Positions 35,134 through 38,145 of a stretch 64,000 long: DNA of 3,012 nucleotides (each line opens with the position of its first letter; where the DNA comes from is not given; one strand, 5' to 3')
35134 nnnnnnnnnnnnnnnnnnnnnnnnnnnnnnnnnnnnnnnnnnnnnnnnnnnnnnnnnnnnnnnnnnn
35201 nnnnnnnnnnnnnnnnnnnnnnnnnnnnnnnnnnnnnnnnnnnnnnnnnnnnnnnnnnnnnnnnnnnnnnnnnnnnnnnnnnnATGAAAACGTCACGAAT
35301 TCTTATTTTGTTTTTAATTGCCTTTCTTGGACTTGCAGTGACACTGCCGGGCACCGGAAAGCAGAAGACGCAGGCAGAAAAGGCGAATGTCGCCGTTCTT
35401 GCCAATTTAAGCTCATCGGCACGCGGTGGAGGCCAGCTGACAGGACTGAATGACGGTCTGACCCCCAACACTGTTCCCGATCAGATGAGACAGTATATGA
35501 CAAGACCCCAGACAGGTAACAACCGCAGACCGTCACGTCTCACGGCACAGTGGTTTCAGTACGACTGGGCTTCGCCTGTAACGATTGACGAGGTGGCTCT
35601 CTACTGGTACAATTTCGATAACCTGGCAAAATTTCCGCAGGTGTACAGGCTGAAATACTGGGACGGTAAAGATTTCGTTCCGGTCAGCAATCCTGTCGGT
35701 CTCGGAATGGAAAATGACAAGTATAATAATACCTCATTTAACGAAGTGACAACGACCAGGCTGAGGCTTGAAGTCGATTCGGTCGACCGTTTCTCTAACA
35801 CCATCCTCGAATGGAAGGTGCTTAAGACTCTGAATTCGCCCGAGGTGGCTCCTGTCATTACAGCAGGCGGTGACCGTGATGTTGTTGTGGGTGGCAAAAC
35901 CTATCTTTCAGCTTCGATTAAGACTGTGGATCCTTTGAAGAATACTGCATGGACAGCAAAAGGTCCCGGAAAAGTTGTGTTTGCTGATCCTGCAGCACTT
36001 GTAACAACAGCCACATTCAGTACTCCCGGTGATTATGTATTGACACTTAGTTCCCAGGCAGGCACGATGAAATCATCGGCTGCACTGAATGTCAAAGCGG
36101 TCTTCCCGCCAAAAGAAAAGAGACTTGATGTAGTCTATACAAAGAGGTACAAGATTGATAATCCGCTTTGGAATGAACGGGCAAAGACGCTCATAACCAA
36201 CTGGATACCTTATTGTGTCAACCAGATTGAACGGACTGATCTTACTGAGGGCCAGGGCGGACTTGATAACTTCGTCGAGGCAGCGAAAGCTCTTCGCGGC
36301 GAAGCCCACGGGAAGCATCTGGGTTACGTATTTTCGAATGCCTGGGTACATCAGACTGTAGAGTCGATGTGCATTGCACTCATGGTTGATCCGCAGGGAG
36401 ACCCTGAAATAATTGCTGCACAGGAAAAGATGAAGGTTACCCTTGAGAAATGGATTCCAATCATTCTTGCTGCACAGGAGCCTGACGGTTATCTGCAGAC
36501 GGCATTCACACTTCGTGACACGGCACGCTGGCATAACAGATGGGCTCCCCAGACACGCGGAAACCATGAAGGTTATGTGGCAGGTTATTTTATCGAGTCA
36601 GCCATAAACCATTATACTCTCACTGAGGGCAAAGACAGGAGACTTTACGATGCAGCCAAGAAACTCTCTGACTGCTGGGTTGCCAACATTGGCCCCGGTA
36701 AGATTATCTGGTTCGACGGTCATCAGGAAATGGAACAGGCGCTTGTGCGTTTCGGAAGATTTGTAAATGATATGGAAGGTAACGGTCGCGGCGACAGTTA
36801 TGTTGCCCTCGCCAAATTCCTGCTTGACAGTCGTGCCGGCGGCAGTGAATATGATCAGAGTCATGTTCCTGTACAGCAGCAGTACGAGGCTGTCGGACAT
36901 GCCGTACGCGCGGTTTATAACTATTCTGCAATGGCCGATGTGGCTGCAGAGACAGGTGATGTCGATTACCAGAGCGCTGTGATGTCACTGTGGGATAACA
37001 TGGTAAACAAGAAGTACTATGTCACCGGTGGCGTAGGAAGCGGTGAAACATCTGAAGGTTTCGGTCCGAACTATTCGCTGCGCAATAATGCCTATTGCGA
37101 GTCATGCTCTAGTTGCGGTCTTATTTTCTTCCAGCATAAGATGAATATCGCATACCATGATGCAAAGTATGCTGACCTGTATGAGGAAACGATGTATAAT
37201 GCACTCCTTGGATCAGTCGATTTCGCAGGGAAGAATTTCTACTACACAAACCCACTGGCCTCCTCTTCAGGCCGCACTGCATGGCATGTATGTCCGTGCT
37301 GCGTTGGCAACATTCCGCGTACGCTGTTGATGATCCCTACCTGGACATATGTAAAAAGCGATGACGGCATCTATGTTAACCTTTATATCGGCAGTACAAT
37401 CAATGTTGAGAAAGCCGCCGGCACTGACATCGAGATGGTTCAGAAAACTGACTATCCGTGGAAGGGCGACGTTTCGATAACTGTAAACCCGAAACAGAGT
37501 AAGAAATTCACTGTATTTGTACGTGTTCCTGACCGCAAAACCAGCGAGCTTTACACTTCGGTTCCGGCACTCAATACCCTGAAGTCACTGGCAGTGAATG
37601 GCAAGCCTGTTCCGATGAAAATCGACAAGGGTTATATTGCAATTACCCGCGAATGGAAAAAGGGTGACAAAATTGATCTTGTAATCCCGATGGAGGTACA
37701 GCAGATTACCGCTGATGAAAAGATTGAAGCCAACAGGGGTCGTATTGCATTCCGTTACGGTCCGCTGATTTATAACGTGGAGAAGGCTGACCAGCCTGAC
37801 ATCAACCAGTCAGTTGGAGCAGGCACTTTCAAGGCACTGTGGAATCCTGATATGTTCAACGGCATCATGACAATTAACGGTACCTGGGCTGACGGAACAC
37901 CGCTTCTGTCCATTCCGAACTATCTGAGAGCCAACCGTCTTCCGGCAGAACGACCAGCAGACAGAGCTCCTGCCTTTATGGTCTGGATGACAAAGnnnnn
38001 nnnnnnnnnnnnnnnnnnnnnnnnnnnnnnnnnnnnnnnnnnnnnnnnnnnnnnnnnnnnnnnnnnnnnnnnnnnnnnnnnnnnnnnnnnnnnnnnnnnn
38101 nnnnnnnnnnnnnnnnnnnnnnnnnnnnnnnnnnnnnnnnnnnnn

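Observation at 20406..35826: One ~150-aa discoidin-like module recurs in four different protein contexts within the PUL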

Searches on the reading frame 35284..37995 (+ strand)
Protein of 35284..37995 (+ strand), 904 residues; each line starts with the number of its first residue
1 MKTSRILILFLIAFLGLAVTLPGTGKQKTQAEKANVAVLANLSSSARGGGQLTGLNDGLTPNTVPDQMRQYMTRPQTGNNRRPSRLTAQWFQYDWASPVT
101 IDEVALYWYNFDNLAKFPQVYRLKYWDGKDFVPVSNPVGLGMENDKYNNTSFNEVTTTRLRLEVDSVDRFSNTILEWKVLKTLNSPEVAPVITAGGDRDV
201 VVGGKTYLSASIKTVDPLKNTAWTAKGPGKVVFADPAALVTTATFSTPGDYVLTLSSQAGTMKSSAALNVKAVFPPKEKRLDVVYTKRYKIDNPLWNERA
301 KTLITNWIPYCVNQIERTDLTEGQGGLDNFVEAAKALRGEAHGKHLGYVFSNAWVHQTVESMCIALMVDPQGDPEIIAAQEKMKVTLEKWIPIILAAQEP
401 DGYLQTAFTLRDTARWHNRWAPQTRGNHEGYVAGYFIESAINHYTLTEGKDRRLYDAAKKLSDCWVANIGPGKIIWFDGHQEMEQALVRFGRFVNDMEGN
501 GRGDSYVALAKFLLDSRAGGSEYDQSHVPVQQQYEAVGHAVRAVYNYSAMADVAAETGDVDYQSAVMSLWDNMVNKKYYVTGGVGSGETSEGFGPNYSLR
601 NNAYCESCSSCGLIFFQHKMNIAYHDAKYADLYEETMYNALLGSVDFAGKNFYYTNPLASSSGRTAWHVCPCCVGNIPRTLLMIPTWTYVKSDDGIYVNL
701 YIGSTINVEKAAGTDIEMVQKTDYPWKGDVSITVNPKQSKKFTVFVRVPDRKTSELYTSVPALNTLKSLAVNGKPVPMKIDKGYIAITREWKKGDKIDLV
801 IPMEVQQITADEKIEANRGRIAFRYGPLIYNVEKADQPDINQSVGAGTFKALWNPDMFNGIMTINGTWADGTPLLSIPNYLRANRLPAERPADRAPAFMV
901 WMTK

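Call 7: search_protein_families(library=pfam, proteins=[window:35284-37995:+], max_evalue=0.1)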
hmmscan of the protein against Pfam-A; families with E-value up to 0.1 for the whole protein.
window:35284-37995:+ (904 aa): 7 families
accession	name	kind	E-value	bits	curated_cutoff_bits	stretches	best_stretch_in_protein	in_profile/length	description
PF07944.18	Beta-AFase-like_GH127_cat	-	1.4e-65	222.2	24.9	1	294-681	7-371/376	Beta-L-arabinofuranosidase, GH127 catalytic domain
PF20736.2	Glyco_hydro127M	-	2.6e-22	79.2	24.2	1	695-803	1-95/95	Beta-L-arabinofuranosidase, GH127 middle domain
PF20737.2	Glyco_hydro127C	-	2.6e-08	33.9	23.7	1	805-888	1-64/71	Glycoside hydrolase family 127 C-terminal domain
PF00754.31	F5_F8_type_C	-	2.2e-05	25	28.2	1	83-166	34-114/127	F5/8 type C domain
PF22633.2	F5_F8_type_C_2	-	0.00087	20.3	27.8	1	87-162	18-91/91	NedA-like, galactose-binding domain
PF11614.14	FixG_C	-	0.007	17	25.6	1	688-753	22-90/119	IG-like fold at C-terminal of FixG, putative oxidoreductase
PF24135.1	DUF7402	-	0.018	15.6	27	1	86-171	44-122/133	Domain of unknown function (DUF7402)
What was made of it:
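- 35284..37998 (+): GH127-4 (904 aa), host of copy d. It has a signal peptide with no lipobox cysteine, so I infer it is periplasmic or soluble. Pfam GH127 domains (call 7).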

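Call 16: search_protein_families(library=ncbifam, proteins=[window:35284-37995:+], max_evalue=0.1)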
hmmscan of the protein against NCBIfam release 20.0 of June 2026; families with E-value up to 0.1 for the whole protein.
window:35284-37995:+ (904 aa): 1 family
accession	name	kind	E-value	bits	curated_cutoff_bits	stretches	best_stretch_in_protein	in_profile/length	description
NF049879.1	AcerHdlse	equivalog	8.8e-84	282.1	950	1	289-839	26-574/657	aceric acid hydrolase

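Call 27: search_solved_structures(query=window:35284-37995:+, max_evalue=0.001)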
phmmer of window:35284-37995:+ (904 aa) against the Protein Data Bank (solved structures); distinct sequences matched with E-value up to 0.001: 7.
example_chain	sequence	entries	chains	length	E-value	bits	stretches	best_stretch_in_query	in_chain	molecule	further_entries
6ex6_B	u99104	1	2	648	8.8e-100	338.4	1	288-862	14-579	Six-hairpin glycosidase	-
4qjy_A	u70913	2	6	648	1e-90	308.3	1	322-867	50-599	GH127 beta-L-arabinofuranosidase | GH127 beta-L-arabinofuranoside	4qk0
3wre_A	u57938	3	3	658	1.2e-56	195.6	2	523-839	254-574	Non-reducing end beta-L-arabinofuranosidase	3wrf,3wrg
3wkw_A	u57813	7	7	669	1.3e-56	195.5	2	523-839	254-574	Non-reducing end beta-L-arabinofuranosidase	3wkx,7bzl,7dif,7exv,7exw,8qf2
5mqo_A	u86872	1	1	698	2.1e-56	194.8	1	421-836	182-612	Non-reducing end beta-L-arabinofuranosidase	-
7exu_A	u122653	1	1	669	3.4e-56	194.1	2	523-839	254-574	Non-reducing end beta-L-arabinofuranosidase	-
5opj_A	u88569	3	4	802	6.1e-16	60.9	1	544-830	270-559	Rhamnogalacturonan lyase | Acetyl-CoA carboxylase, biotin carboxylase | Glycosyl hydrolase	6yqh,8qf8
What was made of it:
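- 35284..37998 (+): PDB 6ex6 at E 9e-100 (call 27).
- Checked: d belongs to GH127, not GH146: 6ex6 at E 9e-100 and 4qjy at E 1e-90, against the GH146 structure 5opj at E 6e-16 (call 27).
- Tried and rejected: GH146 assignment for d: rejected in favour of GH127 (call 27).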

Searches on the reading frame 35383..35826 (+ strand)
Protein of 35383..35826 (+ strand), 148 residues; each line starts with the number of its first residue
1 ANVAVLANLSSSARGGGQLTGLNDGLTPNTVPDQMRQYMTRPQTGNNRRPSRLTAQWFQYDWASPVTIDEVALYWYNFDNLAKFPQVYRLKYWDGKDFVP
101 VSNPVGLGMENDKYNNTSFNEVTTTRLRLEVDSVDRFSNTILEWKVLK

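Call 15: search_protein_families(library=pfam, proteins=[window:35383-35826:+], max_evalue=10)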
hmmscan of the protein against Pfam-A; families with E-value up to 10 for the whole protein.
window:35383-35826:+ (148 aa): 3 families
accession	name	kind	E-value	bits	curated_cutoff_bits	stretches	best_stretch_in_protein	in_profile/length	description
PF00754.31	F5_F8_type_C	-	1.4e-06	28.9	28.2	1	48-133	34-114/127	F5/8 type C domain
PF22633.2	F5_F8_type_C_2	-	5.4e-05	24.2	27.8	1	54-129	18-91/91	NedA-like, galactose-binding domain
PF24135.1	DUF7402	-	0.00057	20.4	27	1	52-138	43-122/133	Domain of unknown function (DUF7402)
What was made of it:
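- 35371..35826 (+): Module copy d: N-terminal appendage of GH127-4 (aa 30-181), GH127 N-terminal lineage. Pfam PF00754 at 28.9 bits on the excised segment (call 15).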
